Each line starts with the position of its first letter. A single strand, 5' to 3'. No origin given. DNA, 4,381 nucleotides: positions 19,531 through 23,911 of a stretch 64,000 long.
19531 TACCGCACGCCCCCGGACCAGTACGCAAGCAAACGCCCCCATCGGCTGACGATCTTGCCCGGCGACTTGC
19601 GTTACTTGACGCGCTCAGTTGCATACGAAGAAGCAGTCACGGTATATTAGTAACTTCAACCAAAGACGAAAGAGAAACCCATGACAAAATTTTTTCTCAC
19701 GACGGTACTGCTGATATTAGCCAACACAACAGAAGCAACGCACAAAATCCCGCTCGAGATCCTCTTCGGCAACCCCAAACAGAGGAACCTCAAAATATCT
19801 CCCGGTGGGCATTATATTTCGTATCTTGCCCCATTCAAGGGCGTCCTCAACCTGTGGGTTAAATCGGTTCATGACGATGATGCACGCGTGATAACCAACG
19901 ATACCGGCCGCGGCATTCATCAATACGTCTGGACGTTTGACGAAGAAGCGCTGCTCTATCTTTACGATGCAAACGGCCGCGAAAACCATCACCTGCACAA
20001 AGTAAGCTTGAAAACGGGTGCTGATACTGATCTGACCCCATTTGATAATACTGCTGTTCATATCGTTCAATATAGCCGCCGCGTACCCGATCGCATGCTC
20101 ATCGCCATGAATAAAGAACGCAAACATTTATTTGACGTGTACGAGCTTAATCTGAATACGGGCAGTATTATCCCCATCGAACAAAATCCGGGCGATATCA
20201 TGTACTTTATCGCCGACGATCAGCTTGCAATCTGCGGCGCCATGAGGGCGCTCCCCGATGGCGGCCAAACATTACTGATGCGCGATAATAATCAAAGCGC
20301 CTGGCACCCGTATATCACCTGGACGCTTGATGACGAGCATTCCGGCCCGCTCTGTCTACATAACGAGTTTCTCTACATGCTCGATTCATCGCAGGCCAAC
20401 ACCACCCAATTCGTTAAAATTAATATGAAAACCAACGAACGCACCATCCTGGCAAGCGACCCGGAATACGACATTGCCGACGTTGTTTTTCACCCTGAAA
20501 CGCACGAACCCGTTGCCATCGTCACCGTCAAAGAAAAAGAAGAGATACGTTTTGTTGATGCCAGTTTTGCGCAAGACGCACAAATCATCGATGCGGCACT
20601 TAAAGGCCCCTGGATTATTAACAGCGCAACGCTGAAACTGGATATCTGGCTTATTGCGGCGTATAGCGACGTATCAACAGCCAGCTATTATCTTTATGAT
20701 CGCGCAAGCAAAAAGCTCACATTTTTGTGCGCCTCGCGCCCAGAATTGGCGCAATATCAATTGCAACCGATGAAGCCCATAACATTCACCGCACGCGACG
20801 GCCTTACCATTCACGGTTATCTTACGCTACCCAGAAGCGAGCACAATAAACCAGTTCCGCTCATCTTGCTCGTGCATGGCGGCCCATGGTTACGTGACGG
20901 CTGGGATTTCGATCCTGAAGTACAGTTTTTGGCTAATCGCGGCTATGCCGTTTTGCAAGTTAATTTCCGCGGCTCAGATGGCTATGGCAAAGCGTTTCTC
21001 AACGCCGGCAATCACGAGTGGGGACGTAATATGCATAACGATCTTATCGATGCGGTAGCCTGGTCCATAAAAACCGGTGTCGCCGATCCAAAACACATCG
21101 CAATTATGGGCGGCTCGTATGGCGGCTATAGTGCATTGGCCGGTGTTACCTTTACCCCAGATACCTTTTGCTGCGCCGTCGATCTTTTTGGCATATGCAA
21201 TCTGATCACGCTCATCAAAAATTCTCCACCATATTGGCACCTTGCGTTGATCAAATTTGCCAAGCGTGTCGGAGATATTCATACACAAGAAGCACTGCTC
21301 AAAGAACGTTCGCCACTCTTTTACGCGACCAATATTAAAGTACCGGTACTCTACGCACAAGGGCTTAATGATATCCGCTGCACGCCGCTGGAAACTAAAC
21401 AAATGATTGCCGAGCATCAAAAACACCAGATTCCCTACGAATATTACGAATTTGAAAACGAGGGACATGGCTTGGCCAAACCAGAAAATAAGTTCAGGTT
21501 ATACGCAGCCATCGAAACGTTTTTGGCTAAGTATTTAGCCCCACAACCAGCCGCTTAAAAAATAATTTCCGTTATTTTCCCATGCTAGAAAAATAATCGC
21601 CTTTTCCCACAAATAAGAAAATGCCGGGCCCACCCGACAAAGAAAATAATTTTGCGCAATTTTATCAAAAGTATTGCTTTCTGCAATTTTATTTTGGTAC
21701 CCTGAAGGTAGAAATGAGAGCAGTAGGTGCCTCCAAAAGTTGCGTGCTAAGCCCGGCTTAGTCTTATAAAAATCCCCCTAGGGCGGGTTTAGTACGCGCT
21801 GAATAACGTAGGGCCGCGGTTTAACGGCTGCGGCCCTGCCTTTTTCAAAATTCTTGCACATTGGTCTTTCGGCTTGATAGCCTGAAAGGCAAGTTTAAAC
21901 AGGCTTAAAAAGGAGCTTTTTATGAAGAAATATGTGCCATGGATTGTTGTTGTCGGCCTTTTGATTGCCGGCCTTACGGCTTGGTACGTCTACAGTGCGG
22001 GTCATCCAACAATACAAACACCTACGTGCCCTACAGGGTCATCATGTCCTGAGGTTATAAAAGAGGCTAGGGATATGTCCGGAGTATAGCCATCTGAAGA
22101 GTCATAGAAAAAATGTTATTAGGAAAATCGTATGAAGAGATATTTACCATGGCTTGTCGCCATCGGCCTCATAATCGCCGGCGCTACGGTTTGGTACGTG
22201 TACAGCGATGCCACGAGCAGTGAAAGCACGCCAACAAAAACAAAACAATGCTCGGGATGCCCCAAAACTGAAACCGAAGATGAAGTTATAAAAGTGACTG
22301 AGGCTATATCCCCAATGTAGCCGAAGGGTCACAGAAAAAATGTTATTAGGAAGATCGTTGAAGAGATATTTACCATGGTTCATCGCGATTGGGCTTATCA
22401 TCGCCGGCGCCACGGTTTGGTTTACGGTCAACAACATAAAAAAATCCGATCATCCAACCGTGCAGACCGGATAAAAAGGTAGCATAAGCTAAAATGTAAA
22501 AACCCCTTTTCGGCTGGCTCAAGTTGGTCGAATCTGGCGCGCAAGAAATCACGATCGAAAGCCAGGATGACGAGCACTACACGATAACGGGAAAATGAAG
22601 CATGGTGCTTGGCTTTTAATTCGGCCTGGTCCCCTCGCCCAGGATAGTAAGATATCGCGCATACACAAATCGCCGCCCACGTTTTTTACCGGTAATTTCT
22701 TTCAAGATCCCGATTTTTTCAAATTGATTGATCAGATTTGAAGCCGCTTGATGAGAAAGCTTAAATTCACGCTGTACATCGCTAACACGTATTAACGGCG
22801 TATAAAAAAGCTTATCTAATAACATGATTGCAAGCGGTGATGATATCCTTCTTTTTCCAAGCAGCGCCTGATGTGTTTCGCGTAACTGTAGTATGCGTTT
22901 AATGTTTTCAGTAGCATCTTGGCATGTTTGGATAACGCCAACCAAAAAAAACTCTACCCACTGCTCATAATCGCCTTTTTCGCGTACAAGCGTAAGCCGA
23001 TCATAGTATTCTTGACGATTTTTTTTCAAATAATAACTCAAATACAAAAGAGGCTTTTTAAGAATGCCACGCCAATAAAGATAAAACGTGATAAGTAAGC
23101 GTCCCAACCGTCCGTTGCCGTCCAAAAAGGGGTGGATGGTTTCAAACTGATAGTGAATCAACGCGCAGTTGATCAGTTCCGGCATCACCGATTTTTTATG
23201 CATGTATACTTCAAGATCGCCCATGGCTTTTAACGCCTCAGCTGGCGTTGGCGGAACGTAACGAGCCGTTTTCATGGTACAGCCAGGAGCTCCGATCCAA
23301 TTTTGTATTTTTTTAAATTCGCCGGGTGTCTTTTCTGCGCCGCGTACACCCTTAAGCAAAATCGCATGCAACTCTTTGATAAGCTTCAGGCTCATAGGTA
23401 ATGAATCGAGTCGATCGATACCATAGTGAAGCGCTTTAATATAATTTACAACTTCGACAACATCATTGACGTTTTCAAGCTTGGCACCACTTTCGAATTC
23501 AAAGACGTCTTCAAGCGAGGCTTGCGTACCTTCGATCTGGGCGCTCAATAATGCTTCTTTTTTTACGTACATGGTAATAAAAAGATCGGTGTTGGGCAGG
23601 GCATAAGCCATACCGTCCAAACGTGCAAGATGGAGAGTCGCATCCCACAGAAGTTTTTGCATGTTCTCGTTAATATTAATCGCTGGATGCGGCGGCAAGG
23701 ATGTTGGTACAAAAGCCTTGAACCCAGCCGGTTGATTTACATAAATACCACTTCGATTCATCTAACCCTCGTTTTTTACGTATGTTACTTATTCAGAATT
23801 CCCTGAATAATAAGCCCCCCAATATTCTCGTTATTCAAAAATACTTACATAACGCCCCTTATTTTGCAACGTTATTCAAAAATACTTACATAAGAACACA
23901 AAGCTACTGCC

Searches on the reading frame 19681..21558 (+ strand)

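Call 23: search_protein_families(library=pfam, proteins=[window:19681-21558:+], max_evalue=0.001)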
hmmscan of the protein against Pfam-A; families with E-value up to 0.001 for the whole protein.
window:19681-21558:+ (625 aa): 7 families
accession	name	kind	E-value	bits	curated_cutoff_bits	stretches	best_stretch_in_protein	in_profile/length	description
PF00326.27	Peptidase_S9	-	1.3e-45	156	22.6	1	408-620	1-211/213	Prolyl oligopeptidase family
PF02129.25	Peptidase_S15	-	9.9e-11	42.3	23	1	373-507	1-131/262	X-Pro dipeptidyl-peptidase (S15 family)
PF20434.5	BD-FAE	-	2.7e-10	40.6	26.8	1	383-567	5-203/215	BD-FAE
PF05448.18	AXE1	-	2.3e-08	33.6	21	1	367-573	59-283/321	Acetyl xylan esterase (AXE1)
PF12697.13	Abhydrolase_6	-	1.5e-07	32.8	26.3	1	395-531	1-112/217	Alpha/beta hydrolase family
PF00756.26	Esterase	-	3.2e-05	24.3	22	1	377-519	8-158/251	Putative esterase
PF01738.24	DLH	-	5.1e-05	23.4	21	1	414-604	34-194/217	Dienelactone hydrolase family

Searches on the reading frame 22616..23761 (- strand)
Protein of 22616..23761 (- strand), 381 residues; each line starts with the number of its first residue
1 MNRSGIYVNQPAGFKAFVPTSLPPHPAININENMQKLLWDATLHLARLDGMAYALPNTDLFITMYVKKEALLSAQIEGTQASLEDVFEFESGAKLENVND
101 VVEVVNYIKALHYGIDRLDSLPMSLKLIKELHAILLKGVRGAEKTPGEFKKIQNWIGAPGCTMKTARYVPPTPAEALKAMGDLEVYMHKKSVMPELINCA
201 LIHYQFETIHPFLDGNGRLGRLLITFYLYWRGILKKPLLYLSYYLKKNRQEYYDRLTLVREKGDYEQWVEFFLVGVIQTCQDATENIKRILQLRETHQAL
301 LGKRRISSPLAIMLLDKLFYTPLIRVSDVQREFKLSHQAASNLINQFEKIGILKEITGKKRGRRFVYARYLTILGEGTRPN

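Call 23: search_protein_families(library=pfam, proteins=[window:22616-23761:-], max_evalue=0.001)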
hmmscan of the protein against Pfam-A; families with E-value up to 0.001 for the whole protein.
window:22616-23761:- (381 aa): 5 families
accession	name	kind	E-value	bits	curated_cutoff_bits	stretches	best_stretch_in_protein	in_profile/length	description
PF13784.11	Fic_N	-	4.4e-26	91.2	26.7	1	36-116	2-82/82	Fic/DOC family N-terminal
PF02661.23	Fic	-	1.2e-18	68.2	24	1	123-228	2-93/93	Fic/DOC family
PF21248.3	SoFic-like_C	-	0.00028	21.5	27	1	314-357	21-64/76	Protein adenylyltransferase SoFic-like, C-terminal domain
PF11972.14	HTH_13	-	0.00039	20.8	26.1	0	314-361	4-47/54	HTH DNA binding domain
PF09397.16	FtsK_gamma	-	0.00049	20.2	30.6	1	326-361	22-57/63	Ftsk gamma domain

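Call 40: search_protein_families(library=ncbifam, proteins=[window:22616-23761:-], max_evalue=0.01)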
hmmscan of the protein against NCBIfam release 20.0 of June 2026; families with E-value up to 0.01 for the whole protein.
window:22616-23761:- (381 aa): 3 families
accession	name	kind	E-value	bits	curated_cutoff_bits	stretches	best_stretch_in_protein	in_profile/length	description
NF046030.1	ProtAdlyltaseSoFic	equivalog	7.2e-53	179.8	550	1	21-375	12-356/361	protein adenylyltransferase Fic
NF040876.1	RHE_PE00001_fam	equivalog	1.6e-13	50.6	250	1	188-363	204-366/371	RHE_PE00001 family protein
TIGR02613.1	mob_myst_B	hypoth_equivalog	1.9e-05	24.7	124.4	1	172-258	86-172/186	mobile mystery protein B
